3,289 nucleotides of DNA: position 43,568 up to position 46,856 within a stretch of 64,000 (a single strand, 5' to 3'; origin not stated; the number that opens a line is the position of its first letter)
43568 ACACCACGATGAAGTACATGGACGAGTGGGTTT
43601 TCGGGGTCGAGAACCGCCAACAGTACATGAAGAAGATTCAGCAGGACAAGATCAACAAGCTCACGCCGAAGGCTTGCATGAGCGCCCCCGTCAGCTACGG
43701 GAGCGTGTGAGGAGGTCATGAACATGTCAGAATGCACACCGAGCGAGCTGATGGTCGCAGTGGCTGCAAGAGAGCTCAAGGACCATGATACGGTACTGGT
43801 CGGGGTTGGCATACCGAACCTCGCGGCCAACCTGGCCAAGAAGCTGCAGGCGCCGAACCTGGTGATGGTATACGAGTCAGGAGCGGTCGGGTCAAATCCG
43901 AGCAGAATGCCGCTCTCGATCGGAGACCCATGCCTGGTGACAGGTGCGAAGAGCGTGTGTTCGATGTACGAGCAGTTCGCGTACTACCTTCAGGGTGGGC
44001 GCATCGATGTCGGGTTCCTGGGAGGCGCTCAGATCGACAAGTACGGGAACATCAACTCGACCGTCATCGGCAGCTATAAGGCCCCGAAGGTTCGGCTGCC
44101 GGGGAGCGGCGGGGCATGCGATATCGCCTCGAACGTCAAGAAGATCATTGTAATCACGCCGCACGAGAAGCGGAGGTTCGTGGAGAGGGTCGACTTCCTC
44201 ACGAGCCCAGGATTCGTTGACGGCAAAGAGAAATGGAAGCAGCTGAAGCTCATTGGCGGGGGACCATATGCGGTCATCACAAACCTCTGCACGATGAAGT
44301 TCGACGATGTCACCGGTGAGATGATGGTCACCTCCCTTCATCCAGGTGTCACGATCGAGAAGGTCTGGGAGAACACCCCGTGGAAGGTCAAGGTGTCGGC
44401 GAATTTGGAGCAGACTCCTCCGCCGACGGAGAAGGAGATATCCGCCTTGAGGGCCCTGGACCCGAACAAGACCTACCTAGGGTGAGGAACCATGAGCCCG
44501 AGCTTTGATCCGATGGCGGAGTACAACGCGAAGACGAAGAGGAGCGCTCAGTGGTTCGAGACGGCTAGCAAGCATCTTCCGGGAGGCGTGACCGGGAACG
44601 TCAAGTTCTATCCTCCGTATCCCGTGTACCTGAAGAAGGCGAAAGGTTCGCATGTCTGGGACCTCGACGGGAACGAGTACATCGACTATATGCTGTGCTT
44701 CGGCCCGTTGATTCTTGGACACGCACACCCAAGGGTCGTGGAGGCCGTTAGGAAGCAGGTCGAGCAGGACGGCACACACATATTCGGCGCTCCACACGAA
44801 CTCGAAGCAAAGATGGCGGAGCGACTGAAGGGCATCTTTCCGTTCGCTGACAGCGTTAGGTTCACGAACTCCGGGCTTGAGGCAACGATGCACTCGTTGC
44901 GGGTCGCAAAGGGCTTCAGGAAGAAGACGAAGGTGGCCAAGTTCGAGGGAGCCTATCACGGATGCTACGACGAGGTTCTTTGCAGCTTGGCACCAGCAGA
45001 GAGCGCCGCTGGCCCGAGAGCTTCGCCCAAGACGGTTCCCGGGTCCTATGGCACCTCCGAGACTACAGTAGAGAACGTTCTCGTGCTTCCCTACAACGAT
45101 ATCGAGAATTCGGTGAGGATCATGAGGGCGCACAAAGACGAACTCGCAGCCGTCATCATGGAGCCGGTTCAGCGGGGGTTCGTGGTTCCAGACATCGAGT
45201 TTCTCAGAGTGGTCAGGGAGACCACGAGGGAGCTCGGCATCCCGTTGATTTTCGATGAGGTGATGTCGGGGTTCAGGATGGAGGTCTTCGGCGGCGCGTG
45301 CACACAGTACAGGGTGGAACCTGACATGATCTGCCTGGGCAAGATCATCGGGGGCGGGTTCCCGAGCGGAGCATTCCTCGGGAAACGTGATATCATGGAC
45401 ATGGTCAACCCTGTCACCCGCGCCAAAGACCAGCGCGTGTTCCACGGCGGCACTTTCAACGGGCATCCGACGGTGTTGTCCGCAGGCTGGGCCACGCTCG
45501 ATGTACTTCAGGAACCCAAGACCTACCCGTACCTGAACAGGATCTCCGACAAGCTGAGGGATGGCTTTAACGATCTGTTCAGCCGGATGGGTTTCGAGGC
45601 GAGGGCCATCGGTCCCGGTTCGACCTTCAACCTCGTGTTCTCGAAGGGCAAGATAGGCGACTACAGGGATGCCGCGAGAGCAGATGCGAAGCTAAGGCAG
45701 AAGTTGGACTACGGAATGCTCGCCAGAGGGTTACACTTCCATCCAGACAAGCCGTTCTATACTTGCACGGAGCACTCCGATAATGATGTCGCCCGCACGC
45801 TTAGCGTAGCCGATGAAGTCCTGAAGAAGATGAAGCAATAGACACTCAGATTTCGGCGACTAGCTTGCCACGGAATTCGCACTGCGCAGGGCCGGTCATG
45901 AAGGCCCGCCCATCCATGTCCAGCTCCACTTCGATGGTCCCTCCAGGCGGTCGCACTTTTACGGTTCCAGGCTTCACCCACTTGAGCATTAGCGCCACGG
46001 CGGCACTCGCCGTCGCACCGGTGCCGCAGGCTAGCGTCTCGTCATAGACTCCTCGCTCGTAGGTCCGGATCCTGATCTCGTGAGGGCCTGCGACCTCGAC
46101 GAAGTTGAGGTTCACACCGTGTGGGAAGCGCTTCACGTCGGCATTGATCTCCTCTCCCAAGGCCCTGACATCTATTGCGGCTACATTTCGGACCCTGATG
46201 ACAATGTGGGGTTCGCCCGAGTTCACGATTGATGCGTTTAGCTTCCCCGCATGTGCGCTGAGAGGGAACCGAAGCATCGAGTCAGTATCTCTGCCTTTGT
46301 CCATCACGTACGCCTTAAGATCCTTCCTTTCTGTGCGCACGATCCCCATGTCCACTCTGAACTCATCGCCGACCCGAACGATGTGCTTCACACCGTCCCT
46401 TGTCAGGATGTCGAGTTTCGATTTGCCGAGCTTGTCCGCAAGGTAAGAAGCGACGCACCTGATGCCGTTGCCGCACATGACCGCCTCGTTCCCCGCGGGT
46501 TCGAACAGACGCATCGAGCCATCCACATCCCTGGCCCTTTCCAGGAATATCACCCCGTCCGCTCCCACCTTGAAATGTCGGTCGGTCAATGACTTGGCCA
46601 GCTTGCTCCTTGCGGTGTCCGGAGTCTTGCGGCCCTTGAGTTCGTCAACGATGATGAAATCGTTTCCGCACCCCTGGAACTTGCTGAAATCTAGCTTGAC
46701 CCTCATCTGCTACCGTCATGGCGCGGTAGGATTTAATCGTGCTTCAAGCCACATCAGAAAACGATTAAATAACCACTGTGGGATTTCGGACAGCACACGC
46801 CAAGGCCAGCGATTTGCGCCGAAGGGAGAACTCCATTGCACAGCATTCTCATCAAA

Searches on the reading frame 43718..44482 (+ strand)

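Call 72: search_protein_families(library=pfam, proteins=[window:43718-44482:+], max_evalue=0.0001)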
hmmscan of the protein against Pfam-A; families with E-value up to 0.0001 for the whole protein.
window:43718-44482:+ (255 aa): 1 family
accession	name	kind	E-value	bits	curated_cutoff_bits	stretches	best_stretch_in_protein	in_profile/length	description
PF01144.29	CoA_trans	-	1.3e-39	136.3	23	1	12-219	3-217/217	Coenzyme A transferase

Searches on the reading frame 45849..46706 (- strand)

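Call 72: search_protein_families(library=pfam, proteins=[window:45849-46706:-], max_evalue=0.0001)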
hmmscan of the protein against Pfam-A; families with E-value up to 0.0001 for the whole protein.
window:45849-46706:- (286 aa): 1 family
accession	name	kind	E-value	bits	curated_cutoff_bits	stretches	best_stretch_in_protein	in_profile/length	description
PF01678.24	DAP_epimerase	-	2.8e-46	156.9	34.7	2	160-275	2-119/121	Diaminopimelate epimerase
